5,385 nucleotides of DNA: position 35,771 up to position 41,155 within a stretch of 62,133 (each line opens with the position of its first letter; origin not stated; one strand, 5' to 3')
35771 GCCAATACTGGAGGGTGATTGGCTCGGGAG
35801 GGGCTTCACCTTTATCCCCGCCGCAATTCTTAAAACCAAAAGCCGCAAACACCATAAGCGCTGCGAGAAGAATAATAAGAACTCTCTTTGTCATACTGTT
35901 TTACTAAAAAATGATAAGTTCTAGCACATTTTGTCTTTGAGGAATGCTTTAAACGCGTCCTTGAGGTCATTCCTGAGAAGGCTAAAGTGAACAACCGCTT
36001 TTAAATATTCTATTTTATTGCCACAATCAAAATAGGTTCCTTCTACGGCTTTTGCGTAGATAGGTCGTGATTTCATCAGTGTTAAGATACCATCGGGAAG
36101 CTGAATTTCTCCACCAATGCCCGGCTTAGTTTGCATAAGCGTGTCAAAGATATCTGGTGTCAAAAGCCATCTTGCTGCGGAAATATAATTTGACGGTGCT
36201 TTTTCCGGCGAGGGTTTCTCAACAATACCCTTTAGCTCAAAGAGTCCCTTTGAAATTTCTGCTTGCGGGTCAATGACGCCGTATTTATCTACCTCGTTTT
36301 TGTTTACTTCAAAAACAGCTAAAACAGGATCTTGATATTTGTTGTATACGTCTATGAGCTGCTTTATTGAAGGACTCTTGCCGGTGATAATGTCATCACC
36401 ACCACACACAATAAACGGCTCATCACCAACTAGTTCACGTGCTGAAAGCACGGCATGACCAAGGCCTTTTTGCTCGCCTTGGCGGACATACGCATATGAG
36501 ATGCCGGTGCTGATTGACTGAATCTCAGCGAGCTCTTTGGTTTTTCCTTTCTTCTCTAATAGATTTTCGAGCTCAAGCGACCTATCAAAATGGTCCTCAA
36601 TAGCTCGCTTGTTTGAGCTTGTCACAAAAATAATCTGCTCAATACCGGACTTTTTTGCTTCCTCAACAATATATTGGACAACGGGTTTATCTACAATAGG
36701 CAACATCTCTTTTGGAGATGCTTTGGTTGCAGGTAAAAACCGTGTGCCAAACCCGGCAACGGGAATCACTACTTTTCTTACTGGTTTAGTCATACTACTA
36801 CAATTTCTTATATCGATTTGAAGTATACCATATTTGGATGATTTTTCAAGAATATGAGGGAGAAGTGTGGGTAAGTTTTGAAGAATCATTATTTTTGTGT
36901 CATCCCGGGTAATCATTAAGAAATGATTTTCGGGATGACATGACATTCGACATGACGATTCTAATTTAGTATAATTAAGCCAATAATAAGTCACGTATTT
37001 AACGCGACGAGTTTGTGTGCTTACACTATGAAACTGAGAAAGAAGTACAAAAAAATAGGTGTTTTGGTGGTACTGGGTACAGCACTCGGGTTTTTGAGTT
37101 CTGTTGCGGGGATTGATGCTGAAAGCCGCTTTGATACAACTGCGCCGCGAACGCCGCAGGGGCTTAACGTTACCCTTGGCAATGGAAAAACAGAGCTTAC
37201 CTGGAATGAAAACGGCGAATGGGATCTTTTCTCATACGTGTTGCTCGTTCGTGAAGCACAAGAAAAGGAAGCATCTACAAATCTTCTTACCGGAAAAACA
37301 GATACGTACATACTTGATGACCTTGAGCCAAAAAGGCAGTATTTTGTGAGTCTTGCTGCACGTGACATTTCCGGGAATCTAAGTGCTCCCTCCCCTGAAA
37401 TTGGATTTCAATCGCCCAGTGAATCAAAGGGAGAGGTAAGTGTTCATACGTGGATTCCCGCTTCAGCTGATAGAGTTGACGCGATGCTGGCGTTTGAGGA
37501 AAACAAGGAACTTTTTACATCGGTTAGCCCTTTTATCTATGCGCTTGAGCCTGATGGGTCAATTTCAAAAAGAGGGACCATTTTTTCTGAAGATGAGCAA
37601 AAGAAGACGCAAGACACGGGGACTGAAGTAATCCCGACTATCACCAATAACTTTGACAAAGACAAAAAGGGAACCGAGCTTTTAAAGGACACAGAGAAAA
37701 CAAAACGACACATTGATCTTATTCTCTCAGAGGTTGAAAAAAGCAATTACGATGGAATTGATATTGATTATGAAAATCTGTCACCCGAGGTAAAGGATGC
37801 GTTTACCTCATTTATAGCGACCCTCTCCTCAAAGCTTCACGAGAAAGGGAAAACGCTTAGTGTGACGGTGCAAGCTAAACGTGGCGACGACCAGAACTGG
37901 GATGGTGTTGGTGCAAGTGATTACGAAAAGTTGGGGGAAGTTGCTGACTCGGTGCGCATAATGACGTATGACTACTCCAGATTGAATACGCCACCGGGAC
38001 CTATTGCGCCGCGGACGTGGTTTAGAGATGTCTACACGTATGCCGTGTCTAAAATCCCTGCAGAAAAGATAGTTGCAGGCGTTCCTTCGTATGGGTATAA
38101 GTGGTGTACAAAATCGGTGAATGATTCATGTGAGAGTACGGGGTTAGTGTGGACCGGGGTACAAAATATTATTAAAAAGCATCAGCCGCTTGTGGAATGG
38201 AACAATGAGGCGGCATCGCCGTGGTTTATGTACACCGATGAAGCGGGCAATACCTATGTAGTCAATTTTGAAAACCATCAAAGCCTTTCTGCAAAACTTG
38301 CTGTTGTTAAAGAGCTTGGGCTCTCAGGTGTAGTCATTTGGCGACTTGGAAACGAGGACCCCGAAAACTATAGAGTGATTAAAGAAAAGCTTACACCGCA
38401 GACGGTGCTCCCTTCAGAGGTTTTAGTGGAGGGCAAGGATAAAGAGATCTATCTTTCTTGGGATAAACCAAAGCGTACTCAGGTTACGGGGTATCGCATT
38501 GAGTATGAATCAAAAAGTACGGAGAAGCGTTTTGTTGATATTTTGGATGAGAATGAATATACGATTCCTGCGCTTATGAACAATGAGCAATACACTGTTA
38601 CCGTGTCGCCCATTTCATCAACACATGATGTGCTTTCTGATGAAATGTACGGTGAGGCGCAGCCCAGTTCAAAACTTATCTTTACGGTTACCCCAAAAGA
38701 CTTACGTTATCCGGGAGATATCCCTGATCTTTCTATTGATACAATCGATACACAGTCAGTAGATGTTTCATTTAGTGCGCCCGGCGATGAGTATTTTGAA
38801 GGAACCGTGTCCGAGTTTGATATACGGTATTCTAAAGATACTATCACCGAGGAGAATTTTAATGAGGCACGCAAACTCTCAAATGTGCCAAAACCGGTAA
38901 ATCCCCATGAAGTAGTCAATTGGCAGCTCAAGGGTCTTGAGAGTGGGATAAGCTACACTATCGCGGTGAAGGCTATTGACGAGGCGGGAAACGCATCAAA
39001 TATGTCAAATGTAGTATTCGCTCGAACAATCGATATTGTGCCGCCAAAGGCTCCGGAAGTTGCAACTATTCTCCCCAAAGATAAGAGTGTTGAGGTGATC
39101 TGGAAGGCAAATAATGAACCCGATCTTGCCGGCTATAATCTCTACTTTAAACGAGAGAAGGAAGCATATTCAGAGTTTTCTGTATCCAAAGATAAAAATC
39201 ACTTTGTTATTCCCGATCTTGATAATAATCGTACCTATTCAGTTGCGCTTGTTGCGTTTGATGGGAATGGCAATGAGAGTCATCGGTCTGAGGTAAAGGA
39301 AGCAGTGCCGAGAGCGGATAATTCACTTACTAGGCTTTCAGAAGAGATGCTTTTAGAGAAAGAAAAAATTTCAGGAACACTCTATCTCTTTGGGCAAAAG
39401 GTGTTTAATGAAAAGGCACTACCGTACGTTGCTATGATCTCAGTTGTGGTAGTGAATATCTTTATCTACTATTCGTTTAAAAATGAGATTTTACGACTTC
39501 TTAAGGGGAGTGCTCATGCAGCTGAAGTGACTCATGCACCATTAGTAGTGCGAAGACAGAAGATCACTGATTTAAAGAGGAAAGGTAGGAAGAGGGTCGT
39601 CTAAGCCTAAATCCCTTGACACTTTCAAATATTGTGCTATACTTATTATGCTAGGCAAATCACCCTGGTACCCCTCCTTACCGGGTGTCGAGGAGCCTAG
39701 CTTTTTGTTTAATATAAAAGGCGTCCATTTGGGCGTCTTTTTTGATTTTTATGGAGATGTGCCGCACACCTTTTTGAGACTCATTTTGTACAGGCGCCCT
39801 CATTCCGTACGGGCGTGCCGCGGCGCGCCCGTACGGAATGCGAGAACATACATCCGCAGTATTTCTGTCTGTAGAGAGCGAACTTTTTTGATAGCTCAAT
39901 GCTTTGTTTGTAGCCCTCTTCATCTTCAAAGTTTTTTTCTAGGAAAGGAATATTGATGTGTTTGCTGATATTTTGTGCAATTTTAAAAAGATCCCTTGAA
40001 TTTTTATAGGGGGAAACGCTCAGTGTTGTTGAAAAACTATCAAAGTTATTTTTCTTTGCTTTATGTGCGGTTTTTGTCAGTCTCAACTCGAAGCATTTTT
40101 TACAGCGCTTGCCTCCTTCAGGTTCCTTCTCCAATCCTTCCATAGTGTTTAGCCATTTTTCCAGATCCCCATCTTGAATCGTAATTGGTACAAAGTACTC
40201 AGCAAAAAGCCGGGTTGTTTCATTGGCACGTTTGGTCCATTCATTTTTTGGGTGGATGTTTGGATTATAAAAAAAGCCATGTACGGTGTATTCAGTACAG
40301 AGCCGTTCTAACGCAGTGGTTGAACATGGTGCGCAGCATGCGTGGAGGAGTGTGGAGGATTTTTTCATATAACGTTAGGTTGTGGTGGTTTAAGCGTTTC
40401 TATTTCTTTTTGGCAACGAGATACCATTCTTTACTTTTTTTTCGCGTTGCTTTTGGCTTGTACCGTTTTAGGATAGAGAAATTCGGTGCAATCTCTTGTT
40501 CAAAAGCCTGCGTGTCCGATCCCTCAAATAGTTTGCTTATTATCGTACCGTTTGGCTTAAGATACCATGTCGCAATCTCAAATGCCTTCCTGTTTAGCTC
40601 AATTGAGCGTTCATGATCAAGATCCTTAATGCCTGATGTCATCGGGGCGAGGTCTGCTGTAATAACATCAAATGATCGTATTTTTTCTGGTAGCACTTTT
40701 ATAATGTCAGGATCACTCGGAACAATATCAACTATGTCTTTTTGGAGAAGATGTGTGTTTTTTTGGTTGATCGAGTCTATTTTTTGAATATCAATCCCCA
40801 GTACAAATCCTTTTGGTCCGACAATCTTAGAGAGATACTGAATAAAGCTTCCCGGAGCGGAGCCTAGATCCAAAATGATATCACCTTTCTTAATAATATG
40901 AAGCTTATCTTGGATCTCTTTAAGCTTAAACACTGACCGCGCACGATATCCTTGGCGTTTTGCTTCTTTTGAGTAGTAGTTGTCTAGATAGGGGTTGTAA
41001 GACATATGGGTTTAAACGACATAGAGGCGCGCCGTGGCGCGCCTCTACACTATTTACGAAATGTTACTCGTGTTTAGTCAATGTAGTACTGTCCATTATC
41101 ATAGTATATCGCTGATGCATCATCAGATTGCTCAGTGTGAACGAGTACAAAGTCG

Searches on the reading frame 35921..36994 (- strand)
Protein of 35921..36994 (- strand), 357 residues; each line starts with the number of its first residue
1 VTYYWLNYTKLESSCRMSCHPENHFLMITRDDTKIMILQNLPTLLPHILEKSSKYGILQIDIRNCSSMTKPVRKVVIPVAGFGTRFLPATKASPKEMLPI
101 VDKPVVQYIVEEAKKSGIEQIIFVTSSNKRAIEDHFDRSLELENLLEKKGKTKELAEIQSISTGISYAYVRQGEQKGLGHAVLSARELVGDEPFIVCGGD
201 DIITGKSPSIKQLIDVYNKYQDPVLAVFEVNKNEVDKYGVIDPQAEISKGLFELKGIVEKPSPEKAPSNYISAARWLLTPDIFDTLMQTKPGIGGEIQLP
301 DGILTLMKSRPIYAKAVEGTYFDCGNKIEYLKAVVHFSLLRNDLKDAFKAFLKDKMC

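Call 12: search_protein_families(library=pfam, proteins=[window:35921-36994:-])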
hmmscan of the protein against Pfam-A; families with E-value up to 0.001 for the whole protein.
window:35921-36994:- (357 aa): 2 families
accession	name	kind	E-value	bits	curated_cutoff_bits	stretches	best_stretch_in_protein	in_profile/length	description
PF00483.29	NTP_transferase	-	1.1e-27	97.7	21.2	1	75-333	2-238/245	Nucleotidyl transferase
PF12804.13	NTP_transf_3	-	8.5e-05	23.2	27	1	76-218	2-112/160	MobA-like NTP transferase domain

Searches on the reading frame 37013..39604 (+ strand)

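Call 12: search_protein_families(library=pfam, proteins=[window:37013-39604:+])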
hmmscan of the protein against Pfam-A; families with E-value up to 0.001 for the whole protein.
window:37013-39604:+ (863 aa): 10 families
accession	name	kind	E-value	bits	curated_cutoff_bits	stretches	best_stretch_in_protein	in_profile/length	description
PF00704.34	Glyco_hydro_18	-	4.1e-32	112.5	29.6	1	191-447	51-316/317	Glycosyl hydrolases family 18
PF00041.27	fn3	-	1.9e-30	105.3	25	4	471-535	7-70/84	Fibronectin type III domain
PF25059.1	FN3_DSCAM-DSCAML_C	-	1e-09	39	39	0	709-760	24-76/89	DSCAM/DSCAML C-terminal Fn3-like domain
PF16323.11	DUF4959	-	1.3e-09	38.8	32.9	0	674-762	15-103/106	Domain of unknown function (DUF4959)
PF09294.16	Interfer-bind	-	2.4e-09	37.9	21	0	73-120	42-88/104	Interferon-alpha/beta receptor, fibronectin type III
PF25788.1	Ig_Rha78A_N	-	0.00019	22.1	27.4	0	634-671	63-100/105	Rha78A-like, N-terminal immunoglobulin domain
PF16389.11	DUF4998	-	0.0003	20.8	29.1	0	647-744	85-185/199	Domain of unknown function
PF10179.15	NDNF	-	0.00043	20.8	27.3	0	87-122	79-114/127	Neuron-derived neurotrophic factor, first Fn(III) domain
PF23916.1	TIM-barrel_EndoS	-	0.00059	20.1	27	0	199-283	55-140/238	Endo-beta-N-acetylglucosaminidase EndoS TIM-barrel domain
PF13750.12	Big_3_3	-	0.00076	19.6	27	0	642-665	118-141/157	Bacterial Ig-like domain (group 3)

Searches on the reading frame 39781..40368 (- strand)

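Call 12: search_protein_families(library=pfam, proteins=[window:39781-40368:-])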
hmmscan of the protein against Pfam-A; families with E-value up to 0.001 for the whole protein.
window:39781-40368:- (195 aa): 1 family
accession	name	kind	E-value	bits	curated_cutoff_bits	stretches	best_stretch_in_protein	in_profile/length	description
PF02677.20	QueH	-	6.6e-64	215.6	23.5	1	7-177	2-173/175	Epoxyqueuosine reductase QueH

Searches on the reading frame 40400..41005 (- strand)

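Call 12: search_protein_families(library=pfam, proteins=[window:40400-41005:-])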
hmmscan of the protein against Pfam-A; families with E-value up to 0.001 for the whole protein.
window:40400-41005:- (201 aa): 4 families
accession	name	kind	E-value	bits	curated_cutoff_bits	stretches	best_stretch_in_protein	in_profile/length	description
PF01728.25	FtsJ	-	1.7e-45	155.6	24.1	1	20-201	1-181/181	FtsJ-like methyltransferase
PF13847.12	Methyltransf_31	-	1.4e-10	41.5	27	1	38-164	1-114/145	Methyltransferase domain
PF01189.24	Methyltr_RsmB-F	-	1.9e-05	24.8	27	1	39-147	7-113/199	16S rRNA methyltransferase RsmB/F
PF01269.23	Fibrillarin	-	0.0003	20.4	27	1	36-120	67-150/227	Fibrillarin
